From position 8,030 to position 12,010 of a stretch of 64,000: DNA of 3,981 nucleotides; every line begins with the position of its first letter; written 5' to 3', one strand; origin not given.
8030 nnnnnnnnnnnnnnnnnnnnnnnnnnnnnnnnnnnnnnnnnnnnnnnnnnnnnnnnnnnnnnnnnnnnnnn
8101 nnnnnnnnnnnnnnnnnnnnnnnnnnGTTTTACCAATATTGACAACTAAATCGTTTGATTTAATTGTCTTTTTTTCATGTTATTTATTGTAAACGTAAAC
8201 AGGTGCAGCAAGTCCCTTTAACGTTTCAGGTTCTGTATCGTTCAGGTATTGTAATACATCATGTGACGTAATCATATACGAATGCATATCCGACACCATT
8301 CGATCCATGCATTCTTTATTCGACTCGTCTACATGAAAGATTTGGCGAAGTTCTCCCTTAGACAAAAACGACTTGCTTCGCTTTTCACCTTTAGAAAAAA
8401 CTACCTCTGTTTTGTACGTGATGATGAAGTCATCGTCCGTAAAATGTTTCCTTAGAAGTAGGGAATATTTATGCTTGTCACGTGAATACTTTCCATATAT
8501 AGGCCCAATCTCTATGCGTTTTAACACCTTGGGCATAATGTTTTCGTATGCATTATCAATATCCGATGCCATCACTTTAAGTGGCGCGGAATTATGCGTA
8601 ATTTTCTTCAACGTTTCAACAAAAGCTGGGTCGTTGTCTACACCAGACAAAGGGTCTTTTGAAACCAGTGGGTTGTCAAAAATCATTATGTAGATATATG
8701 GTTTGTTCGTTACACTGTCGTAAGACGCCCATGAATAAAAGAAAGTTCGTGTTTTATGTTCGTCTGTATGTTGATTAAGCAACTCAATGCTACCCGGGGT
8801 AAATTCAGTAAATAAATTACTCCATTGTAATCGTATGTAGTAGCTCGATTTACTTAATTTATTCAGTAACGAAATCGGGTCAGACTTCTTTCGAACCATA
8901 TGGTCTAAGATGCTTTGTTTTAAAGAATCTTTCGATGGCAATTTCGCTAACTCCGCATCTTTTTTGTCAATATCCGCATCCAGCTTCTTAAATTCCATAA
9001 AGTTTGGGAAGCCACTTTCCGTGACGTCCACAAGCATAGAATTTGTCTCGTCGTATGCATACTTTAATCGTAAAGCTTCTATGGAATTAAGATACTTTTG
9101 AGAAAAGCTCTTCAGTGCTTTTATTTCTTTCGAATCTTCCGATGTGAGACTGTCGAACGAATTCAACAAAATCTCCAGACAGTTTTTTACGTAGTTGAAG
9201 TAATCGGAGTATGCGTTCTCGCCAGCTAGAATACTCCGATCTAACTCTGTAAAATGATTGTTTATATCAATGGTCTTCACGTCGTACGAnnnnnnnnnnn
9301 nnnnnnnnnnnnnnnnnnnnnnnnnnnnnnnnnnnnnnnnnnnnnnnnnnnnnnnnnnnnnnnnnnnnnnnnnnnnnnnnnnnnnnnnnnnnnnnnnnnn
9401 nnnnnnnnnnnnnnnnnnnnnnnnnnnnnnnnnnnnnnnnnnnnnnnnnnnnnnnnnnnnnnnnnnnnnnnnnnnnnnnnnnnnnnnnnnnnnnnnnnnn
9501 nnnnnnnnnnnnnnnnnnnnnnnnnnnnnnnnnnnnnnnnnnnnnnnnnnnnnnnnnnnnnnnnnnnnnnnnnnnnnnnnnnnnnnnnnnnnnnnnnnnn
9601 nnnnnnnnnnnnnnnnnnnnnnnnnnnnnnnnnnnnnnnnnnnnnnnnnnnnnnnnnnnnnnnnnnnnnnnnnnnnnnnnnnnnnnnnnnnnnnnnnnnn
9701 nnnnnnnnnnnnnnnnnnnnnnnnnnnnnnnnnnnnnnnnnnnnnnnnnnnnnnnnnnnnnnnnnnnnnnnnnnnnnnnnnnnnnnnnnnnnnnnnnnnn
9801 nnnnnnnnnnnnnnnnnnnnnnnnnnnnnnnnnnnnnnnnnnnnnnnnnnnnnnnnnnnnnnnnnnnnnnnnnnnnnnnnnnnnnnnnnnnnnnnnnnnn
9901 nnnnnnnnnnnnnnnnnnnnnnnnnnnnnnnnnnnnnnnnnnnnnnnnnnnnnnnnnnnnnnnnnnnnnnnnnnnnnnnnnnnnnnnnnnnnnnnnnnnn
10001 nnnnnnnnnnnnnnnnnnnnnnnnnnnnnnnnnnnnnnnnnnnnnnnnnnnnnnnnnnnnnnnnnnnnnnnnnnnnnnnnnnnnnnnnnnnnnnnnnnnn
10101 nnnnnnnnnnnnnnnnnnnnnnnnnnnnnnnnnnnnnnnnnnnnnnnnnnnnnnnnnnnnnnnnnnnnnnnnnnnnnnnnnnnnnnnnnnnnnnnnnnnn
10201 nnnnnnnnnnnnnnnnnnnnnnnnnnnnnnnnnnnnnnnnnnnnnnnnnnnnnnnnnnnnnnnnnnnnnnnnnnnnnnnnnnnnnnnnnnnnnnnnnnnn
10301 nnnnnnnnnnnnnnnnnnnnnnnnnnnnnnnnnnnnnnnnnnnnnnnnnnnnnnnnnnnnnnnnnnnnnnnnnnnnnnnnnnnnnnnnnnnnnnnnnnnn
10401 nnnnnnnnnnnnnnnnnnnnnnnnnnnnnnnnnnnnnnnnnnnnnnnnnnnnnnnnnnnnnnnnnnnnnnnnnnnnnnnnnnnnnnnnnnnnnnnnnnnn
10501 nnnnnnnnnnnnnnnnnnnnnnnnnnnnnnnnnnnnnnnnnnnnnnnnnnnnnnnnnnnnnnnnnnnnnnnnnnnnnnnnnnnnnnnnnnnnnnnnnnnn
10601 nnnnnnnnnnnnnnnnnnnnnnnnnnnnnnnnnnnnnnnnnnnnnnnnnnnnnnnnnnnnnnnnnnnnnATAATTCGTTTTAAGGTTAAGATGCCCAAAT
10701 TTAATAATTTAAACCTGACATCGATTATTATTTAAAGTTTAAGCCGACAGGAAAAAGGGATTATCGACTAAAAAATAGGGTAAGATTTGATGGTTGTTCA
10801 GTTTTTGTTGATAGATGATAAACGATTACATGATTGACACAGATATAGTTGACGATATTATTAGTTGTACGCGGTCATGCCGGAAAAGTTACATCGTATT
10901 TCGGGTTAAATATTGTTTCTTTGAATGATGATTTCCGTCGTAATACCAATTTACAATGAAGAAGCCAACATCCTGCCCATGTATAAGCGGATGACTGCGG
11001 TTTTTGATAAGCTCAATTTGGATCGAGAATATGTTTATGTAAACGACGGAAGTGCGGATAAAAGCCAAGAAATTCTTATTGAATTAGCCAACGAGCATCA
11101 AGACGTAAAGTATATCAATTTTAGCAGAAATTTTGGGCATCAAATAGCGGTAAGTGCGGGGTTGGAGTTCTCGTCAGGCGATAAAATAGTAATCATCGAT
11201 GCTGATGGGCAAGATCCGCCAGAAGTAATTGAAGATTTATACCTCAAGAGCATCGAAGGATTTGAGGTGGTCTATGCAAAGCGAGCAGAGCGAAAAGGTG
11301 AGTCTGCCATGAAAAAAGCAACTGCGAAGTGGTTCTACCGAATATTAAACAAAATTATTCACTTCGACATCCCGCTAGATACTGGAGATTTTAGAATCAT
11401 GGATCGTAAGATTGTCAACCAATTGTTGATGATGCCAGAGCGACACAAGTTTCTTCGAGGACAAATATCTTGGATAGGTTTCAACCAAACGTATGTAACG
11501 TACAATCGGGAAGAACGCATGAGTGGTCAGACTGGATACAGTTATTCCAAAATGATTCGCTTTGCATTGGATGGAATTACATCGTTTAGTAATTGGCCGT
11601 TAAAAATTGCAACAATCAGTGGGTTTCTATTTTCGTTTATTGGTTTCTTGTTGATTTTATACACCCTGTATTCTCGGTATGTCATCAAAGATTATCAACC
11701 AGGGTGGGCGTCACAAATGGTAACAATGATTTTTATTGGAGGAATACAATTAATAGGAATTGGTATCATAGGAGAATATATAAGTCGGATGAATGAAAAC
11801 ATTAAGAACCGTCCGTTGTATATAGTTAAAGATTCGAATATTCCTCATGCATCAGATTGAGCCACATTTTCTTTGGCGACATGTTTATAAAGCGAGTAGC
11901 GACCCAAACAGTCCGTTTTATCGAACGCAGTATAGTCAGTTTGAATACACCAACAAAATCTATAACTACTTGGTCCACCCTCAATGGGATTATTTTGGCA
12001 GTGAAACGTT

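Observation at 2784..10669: Uncharacterised six-gene operon (coiled-coil protein, two unknown proteins, AAA ATPase, two membrane proteins) in a defence-island-like context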

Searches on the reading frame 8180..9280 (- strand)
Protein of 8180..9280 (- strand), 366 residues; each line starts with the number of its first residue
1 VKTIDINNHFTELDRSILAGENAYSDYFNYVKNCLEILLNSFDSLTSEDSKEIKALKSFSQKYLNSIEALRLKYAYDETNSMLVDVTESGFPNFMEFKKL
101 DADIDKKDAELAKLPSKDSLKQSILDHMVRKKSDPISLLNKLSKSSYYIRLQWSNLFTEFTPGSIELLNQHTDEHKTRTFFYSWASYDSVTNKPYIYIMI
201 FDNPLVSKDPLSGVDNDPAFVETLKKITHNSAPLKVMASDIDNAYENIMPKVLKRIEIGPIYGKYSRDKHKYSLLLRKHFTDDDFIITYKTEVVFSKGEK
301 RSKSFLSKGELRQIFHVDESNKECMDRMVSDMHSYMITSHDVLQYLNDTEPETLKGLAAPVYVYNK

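Call 3: search_protein_families(library=pfam, proteins=[window:8180-9280:-], max_evalue=0.1)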
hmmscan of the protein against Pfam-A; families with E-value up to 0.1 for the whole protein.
window:8180-9280:- (366 aa): 1 family
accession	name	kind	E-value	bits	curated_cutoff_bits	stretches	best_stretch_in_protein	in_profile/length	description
PF14930.12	Qn_am_d_aII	-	0.022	15.4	27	1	269-333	31-95/107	Quinohemoprotein amine dehydrogenase, alpha subunit domain II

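Call 4: search_protein_families(library=ncbifam, proteins=[window:8180-9280:-], max_evalue=0.1)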
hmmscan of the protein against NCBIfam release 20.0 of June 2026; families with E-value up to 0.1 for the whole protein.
window:8180-9280:- (366 aa): 0 families

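Call 5: search_protein_families(library=padloc, proteins=[window:8180-9280:-], max_evalue=0.1)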
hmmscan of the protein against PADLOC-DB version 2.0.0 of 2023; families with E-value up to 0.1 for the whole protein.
window:8180-9280:- (366 aa): 0 families

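Call 26: search_solved_structures(query=A3, max_evalue=1)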
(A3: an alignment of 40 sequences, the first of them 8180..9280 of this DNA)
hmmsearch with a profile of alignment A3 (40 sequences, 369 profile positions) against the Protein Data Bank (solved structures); distinct sequences matched with E-value up to 1: 1.
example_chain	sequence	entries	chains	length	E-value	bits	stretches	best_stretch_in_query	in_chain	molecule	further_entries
5oql_H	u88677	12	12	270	0.04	16.1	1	108-168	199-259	U3 small nucleolar RNA-associated protein 11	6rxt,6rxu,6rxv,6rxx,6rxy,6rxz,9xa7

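Call 38: search_protein_families(library=pfam, alignment_id=A3, max_evalue=1)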
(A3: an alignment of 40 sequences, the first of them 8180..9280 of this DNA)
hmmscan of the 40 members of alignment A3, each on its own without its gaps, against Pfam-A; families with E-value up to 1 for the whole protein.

A. member 1, window:8180-9280:- (366 aa): 2 families
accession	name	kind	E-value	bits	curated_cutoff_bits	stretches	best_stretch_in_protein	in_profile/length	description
PF14930.12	Qn_am_d_aII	-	0.022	15.4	27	1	269-333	31-95/107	Quinohemoprotein amine dehydrogenase, alpha subunit domain II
PF07299.16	EF-G-binding_N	-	0.13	13.2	27.1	0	27-67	6-44/83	Elongation factor G-binding protein, N-terminal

B. families by the number of members that match (of 40 scanned): 24 families
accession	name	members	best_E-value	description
PF14930.12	Qn_am_d_aII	2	0.022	Quinohemoprotein amine dehydrogenase, alpha subunit domain II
PF22280.2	VtrC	1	0.0057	VtrC lipocalin-like domain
PF04552.19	Sigma54_DBD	1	0.0082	Sigma-54, DNA binding domain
PF10281.14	Ish1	1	0.015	Putative nuclear envelope organisation protein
PF21771.2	CFAP58_CC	1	0.034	CFAP58 central coiled coil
PF18686.6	DUF5636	1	0.04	Family of unknown function (DUF5636)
PF22056.1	ORF239-like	1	0.056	ORF239-like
PF02481.21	DNA_processg_A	1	0.058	DNA recombination-mediator protein A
PF09432.15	THP2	1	0.11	Tho complex subunit THP2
PF14201.11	DUF4318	1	0.11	Domain of unknown function (DUF4318)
PF09662.15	Phenyl_P_gamma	1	0.11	Phenylphosphate carboxylase gamma subunit (Phenyl_P_gamma)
PF09312.16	SurA_N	1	0.12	SurA N-terminal domain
PF07299.16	EF-G-binding_N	1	0.13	Elongation factor G-binding protein, N-terminal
PF25642.1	DUF7944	1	0.13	Domain of unknown function (DUF7944)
PF19095.5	DUF5783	1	0.14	Family of unknown function (DUF5783)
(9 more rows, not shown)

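Call 78: find_homologous_proteins(query=window:8180-9280:-, max_evalue=0.001)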
Query window:8180-9280:- (366 aa): 75 proteins with E <= 0.001 among 4041 candidates.
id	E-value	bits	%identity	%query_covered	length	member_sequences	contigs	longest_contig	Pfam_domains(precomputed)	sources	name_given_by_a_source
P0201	8.4e-239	810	100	100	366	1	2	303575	-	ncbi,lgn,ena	-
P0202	3.0e-204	696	83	100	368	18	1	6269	-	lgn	-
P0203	4.1e-197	673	79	100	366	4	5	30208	-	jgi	-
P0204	6.0e-182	623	74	100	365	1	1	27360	-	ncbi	-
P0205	2.5e-181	621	73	100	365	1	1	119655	-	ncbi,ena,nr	ncbi:MAG: hypothetical protein JJ975_01435 [Bacteroidia bacterium]|nr:hypothetical protein [Bacteroi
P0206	5.1e-181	620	72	100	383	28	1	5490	-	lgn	-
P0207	1.2e-177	609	73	100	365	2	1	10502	-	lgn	-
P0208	1.0e-175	602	72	100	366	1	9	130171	-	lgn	-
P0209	4.4e-170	584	70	99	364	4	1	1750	-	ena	-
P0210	7.4e-170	583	70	100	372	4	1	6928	-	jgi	-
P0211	4.0e-166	571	78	86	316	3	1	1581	-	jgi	-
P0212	3.7e-157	541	64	100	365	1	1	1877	-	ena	-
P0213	1.8e-154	532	64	100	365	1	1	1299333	-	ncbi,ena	-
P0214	2.7e-154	532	63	100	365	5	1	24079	-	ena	-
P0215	3.8e-149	515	61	100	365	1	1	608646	-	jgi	jgi:hypothetical protein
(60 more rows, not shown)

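Call 115: search_protein_families(library=phrogs, proteins=[window:8180-9280:-], max_evalue=0.001)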
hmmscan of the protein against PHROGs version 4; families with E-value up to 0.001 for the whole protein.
window:8180-9280:- (366 aa): 0 families

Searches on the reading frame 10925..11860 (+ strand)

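Call 7: search_protein_families(library=pfam, proteins=[window:10925-11860:+], max_evalue=0.01)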
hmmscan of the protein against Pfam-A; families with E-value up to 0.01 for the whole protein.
window:10925-11860:+ (311 aa): 1 family
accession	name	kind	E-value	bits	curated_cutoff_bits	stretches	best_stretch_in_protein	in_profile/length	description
PF00535.33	Glycos_transf_2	-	8.4e-29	101.1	23.3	1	4-167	1-167/168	Glycosyl transferase family 2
